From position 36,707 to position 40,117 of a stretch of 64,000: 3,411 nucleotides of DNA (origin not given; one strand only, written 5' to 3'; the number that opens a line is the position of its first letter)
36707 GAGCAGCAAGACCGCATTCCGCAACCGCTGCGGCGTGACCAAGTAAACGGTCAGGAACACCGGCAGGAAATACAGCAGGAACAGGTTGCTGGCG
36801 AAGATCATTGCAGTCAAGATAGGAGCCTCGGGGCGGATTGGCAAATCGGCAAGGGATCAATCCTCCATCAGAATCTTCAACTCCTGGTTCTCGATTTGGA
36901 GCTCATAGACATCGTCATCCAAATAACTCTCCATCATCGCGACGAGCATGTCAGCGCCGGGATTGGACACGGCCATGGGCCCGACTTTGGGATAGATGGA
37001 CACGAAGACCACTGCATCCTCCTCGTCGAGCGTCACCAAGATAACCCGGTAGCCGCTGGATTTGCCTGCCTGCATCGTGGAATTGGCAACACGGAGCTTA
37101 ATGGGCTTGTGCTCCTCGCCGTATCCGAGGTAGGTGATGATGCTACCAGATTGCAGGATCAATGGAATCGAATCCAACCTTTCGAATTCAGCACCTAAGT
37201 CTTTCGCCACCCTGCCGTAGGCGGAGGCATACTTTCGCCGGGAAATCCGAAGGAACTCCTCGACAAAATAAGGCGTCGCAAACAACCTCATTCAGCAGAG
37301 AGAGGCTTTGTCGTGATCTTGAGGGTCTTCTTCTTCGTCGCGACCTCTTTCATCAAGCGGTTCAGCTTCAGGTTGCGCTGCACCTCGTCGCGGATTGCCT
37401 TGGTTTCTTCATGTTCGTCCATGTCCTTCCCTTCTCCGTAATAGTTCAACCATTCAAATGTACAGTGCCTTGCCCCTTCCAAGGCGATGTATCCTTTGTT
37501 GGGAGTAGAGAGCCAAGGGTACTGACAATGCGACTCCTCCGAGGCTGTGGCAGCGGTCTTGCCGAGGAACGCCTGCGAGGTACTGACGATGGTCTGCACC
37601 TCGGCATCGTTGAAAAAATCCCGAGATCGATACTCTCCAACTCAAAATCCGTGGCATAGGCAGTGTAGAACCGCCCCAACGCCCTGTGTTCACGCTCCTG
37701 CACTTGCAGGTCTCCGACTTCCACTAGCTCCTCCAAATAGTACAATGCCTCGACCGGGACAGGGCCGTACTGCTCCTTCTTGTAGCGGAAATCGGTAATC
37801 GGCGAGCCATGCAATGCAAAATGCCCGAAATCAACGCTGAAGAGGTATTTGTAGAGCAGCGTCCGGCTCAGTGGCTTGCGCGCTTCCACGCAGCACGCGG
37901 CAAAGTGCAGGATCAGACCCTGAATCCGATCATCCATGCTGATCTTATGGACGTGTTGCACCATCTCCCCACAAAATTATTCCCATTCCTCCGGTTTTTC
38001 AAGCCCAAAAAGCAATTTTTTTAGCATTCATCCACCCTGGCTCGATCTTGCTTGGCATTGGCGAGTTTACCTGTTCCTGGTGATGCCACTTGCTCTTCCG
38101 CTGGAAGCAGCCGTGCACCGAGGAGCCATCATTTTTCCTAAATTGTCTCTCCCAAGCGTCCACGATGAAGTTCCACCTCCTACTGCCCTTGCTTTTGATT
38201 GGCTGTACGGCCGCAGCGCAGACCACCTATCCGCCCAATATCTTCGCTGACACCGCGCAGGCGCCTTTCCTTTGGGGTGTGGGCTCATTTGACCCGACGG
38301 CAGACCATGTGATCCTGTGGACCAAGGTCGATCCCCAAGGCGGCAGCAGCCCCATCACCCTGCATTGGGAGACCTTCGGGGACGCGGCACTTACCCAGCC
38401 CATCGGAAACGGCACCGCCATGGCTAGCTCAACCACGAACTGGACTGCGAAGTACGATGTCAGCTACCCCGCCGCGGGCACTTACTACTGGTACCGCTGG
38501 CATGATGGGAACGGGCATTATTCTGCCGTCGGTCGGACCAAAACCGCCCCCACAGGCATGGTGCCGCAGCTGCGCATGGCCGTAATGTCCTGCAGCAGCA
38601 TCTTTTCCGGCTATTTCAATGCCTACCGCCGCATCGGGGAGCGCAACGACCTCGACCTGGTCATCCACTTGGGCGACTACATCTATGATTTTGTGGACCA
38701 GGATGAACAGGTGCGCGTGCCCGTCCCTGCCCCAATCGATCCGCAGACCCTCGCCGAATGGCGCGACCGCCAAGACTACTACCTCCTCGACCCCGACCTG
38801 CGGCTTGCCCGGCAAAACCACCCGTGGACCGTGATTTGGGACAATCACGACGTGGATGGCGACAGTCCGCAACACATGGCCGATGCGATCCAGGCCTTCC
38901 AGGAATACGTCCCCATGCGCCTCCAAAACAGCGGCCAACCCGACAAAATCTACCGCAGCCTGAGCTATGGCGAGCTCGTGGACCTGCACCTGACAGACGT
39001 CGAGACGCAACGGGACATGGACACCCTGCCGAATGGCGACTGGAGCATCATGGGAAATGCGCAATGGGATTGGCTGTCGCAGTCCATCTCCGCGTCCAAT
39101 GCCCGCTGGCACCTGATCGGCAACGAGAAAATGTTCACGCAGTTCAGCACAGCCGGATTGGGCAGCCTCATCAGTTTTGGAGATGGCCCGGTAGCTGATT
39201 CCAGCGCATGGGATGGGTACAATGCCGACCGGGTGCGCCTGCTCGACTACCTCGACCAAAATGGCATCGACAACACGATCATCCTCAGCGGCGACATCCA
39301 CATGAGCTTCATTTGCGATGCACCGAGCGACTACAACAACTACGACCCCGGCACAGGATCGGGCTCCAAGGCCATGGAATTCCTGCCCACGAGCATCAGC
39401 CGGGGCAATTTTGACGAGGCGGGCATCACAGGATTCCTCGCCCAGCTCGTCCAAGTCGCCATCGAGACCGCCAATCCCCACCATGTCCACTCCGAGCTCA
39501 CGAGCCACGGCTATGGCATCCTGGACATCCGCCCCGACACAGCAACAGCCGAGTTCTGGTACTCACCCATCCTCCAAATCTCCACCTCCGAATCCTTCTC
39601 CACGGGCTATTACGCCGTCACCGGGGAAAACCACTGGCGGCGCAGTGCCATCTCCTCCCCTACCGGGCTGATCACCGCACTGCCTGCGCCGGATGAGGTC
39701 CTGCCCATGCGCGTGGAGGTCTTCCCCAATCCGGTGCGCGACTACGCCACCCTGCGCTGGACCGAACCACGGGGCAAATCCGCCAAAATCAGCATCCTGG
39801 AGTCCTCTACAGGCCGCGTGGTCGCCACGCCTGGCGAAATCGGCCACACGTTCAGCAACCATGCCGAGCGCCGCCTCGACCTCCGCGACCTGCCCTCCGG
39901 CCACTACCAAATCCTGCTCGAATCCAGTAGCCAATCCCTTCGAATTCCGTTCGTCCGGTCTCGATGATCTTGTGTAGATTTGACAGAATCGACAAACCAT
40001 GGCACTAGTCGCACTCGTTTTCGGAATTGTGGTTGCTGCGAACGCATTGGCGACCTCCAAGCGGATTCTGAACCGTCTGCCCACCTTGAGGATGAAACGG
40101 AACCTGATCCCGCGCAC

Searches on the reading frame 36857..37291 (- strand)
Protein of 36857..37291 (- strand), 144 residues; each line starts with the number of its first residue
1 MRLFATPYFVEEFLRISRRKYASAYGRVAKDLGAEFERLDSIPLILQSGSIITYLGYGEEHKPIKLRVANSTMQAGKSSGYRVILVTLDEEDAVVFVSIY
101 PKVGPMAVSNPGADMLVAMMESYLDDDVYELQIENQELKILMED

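Call 32: search_protein_families(library=pfam, proteins=[window:36857-37291:-], max_evalue=0.01)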
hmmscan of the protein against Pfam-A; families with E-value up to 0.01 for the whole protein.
window:36857-37291:- (144 aa): 1 family
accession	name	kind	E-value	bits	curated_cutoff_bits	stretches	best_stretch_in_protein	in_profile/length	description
PF06296.18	RelE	-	0.0019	18.9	27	1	64-126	44-103/120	RelE toxin of RelE / RelB toxin-antitoxin system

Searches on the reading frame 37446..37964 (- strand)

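Call 32: search_protein_families(library=pfam, proteins=[window:37446-37964:-], max_evalue=0.01)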
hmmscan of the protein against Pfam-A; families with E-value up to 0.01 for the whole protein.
window:37446-37964:- (172 aa): 1 family
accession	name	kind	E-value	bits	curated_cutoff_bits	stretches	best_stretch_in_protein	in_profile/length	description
PF13274.11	SocA_Panacea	-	4.2e-06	28.1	25.7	1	37-78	1-42/113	Antitoxin SocA-like, Panacea domain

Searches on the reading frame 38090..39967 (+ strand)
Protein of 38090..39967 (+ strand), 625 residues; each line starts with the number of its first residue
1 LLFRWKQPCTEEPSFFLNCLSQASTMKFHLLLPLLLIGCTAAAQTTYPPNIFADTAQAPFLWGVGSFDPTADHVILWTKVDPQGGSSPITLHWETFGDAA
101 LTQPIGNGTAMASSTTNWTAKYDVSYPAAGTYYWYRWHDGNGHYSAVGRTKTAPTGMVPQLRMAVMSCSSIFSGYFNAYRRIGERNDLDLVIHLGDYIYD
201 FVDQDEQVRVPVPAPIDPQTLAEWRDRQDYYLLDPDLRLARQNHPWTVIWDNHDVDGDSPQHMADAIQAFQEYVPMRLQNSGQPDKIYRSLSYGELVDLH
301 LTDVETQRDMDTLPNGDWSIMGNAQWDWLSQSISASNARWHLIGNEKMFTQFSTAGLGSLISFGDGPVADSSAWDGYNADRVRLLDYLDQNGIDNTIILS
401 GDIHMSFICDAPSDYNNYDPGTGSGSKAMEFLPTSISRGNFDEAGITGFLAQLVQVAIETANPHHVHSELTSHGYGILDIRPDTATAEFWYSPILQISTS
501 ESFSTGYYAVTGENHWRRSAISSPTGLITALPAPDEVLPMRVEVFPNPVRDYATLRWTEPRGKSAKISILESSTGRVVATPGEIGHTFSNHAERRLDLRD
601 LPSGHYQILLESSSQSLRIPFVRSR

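Call 4: search_protein_families(library=pfam, proteins=[window:38090-39967:+], max_evalue=1)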
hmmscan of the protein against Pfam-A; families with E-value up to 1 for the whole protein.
window:38090-39967:+ (625 aa): 4 families
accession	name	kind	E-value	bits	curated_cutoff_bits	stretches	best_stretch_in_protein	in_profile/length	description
PF09423.15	PhoD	-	3.2e-68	230.8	27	1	163-489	1-343/343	PhoD-like phosphatase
PF16655.11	PhoD_N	-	5.4e-18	65.8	30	1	63-152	2-90/90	PhoD-like phosphatase, N-terminal domain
PF18962.6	Por_Secre_tail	-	1.4e-06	28.9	27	1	544-616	1-68/75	Secretion system C-terminal sorting domain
PF00149.33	Metallophos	-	0.0041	18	21.5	1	177-345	20-154/191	Calcineurin-like phosphoesterase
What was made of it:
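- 38165..39967 (+): PhoD-type phosphatase with signal peptide/lipobox and a T9SS C-terminal sorting domain. It lies immediately upstream (31 nt) of the array on the same strand. Pfam PhoD 3e-68, PhoD_N and Por_Secre_tail (call 4).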
